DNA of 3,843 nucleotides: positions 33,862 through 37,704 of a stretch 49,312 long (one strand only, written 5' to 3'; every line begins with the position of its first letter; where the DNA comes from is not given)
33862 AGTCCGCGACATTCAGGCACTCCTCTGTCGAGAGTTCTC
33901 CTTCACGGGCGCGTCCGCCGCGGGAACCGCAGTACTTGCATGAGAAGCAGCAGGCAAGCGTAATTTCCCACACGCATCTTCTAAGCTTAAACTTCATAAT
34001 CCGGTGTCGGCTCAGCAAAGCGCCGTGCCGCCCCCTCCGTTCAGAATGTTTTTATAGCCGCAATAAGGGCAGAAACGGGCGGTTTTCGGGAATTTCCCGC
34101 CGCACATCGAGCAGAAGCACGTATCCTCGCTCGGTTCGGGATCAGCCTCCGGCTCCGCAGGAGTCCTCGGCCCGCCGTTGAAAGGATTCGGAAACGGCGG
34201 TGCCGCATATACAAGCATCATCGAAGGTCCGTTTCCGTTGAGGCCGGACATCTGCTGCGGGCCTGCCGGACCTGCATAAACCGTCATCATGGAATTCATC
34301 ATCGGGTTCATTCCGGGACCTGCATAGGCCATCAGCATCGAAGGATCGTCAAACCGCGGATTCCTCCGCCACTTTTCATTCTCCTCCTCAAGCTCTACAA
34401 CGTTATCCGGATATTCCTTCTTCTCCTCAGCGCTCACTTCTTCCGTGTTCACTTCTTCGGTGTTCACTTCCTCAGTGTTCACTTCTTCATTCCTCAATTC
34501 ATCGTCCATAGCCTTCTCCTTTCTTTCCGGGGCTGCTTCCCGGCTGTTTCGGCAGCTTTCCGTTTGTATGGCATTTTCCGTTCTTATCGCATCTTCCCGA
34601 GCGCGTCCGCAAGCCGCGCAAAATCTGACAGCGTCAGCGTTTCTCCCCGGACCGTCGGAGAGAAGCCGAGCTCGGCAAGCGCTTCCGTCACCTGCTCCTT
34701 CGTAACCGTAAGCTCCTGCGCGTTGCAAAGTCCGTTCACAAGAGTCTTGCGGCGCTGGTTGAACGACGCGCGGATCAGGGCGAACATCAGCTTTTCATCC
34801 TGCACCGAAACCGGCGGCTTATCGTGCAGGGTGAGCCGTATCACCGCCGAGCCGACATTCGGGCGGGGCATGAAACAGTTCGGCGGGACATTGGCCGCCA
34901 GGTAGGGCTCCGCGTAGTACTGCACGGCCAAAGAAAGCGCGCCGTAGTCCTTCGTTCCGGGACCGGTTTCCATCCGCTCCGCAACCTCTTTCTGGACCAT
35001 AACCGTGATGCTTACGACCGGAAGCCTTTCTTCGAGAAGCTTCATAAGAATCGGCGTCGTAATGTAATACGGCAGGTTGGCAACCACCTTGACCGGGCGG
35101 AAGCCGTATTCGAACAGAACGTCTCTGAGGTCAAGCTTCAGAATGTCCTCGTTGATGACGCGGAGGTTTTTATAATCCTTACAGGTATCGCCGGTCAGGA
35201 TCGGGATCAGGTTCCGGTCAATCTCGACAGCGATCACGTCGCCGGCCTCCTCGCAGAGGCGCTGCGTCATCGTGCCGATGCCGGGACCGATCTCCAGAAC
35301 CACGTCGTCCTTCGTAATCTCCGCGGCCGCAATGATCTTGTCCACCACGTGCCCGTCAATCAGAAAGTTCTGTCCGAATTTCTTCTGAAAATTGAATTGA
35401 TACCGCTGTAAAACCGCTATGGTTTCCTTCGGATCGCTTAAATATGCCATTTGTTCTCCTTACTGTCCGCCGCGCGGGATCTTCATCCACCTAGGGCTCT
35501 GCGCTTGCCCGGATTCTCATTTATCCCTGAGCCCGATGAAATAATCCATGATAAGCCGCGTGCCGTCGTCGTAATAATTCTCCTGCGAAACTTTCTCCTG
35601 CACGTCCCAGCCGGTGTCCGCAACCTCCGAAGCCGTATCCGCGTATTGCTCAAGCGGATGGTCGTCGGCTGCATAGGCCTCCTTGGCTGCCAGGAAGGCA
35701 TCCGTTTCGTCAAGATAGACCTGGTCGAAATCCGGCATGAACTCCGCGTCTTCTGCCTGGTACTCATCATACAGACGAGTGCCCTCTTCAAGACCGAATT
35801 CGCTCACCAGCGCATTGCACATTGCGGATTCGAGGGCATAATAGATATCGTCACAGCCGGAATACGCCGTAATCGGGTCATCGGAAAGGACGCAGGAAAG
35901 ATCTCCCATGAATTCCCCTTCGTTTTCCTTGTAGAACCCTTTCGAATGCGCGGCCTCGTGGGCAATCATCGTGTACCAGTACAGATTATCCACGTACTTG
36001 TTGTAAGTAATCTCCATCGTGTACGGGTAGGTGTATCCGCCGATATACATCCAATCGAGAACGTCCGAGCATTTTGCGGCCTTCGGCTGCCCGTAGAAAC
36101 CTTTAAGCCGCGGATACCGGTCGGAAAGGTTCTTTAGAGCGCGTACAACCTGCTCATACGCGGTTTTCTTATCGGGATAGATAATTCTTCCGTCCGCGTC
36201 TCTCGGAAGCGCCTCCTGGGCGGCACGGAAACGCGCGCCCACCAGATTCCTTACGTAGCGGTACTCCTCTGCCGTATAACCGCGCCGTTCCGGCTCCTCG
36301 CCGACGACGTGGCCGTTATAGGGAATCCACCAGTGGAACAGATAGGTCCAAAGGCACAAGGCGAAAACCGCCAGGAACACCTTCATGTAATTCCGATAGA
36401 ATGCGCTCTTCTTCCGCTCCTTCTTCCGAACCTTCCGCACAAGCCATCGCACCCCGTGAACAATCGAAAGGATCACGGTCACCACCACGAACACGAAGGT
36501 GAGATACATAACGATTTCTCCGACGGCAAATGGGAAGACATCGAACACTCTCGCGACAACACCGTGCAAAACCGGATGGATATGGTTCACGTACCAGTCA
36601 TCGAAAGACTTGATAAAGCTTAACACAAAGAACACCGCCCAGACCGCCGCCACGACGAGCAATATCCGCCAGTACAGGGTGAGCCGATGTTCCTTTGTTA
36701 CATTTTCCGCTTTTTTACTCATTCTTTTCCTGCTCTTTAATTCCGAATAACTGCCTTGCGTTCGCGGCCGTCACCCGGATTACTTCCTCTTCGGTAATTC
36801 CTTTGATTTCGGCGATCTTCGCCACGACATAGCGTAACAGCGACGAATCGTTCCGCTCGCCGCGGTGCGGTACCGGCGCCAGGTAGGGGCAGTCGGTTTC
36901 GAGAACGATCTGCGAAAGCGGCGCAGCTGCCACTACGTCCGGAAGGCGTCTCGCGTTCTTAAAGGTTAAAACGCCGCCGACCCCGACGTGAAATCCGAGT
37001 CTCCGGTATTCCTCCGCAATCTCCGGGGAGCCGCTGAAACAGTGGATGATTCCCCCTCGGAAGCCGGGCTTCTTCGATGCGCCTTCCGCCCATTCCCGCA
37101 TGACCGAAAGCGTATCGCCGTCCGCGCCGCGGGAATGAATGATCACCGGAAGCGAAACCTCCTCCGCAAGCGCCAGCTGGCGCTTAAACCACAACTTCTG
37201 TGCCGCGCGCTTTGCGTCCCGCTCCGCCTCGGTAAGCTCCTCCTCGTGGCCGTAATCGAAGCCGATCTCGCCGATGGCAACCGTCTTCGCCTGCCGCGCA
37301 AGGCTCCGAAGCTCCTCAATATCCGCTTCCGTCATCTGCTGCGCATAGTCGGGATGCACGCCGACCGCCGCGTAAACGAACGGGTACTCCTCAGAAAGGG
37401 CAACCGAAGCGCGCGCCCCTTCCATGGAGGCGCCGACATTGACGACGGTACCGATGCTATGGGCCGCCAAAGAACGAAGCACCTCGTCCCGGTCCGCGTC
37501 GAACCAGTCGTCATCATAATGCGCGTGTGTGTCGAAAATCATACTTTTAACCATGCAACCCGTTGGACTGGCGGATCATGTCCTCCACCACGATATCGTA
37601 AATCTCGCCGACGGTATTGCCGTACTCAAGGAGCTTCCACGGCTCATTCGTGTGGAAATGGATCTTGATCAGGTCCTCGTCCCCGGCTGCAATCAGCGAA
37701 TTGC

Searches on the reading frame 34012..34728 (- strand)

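Call 35: search_protein_families(library=pfam, proteins=[window:34012-34728:-], max_evalue=0.01)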
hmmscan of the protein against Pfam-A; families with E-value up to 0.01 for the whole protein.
window:34012-34728:- (238 aa): 3 families
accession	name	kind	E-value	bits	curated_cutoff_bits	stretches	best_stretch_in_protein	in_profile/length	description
PF13240.11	Zn_Ribbon_1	-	1e-05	25.6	25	1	205-226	1-22/23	zinc-ribbon domain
PF12773.13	DZR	-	0.00038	21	27.3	1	205-224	26-45/45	Double zinc ribbon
PF13248.11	Zn_ribbon_3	-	0.0017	18.2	27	0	206-226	5-25/26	zinc-ribbon domain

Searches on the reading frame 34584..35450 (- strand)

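Call 35: search_protein_families(library=pfam, proteins=[window:34584-35450:-], max_evalue=0.01)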
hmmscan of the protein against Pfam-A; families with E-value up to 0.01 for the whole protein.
window:34584-35450:- (288 aa): 4 families
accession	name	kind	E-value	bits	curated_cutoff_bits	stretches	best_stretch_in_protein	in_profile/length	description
PF00398.26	RrnaAD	-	5.3e-64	216.3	24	1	19-248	2-233/263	Ribosomal RNA adenine dimethylase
PF13649.12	Methyltransf_25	-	0.0003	21.9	27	1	51-113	1-65/97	Methyltransferase domain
PF13847.12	Methyltransf_31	-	0.0057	16.8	27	1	46-110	2-72/145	Methyltransferase domain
PF08241.18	Methyltransf_11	-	0.0083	17.2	21.2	0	52-111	1-59/95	Methyltransferase domain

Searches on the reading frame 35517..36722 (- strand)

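Call 34: search_protein_families(library=pfam, proteins=[window:35517-36722:-], max_evalue=0.01)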
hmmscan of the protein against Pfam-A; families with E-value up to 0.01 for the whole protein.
window:35517-36722:- (401 aa): 1 family
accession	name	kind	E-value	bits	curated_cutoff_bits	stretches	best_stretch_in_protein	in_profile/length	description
PF12725.13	DUF3810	-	3.9e-45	155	28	1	44-296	1-237/311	Protein of unknown function (DUF3810)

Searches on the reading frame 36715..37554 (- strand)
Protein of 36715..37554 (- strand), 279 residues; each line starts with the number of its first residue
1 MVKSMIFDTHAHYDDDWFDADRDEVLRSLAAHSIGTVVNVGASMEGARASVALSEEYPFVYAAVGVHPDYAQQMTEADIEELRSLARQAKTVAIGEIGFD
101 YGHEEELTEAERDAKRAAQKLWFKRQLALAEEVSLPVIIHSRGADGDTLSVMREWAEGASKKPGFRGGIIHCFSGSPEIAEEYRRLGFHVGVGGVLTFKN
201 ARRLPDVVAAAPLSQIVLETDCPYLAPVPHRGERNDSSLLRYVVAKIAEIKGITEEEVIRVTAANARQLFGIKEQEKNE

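Call 34: search_protein_families(library=pfam, proteins=[window:36715-37554:-], max_evalue=0.01)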
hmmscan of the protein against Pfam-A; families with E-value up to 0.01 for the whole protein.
window:36715-37554:- (279 aa): 1 family
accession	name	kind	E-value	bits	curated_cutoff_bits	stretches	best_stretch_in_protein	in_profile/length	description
PF01026.27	TatD_DNase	-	4.9e-79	265.7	27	1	7-271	1-253/253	TatD related DNase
